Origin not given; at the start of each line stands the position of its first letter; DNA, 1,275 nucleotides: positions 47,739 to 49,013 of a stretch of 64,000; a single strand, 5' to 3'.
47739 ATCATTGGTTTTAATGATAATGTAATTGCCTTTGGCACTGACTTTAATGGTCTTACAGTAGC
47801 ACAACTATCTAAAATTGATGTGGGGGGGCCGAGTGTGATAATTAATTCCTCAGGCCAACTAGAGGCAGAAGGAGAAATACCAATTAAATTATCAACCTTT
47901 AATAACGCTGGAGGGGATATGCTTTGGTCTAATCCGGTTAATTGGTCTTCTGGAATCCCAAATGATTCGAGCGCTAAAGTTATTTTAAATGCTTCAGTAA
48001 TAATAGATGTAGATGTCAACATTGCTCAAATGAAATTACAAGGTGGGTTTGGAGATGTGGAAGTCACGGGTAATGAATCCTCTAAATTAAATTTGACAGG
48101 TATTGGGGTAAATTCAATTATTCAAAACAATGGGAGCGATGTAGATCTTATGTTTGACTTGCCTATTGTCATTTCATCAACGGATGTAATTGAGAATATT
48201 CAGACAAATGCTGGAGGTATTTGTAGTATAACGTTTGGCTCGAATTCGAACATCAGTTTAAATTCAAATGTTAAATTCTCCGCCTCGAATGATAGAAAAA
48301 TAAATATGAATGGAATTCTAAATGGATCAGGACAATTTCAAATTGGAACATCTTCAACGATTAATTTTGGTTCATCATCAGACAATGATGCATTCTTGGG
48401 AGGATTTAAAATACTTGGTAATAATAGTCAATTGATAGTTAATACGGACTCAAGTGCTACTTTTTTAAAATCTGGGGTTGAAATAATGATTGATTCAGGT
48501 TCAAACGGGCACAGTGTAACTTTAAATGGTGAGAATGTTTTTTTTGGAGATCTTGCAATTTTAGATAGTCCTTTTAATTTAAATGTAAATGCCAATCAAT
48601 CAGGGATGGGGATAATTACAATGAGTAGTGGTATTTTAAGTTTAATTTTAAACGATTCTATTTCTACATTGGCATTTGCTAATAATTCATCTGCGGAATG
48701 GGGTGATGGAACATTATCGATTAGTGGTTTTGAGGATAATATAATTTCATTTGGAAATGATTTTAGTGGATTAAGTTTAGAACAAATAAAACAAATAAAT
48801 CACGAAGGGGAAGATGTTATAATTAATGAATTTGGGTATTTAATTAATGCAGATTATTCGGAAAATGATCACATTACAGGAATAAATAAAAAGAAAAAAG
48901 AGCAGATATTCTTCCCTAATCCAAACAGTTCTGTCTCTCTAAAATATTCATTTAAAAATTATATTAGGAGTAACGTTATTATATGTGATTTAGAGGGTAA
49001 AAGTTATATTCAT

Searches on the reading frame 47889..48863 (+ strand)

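Call 13: search_protein_families(library=pfam, proteins=[window:47889-48863:+], max_evalue=10)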
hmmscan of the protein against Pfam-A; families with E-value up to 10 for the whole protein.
window:47889-48863:+ (325 aa): 1 family
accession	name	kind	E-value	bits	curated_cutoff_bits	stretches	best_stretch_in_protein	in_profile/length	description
PF04773.18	FecR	-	0.052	14.4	24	1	103-152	2-54/97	FecR protein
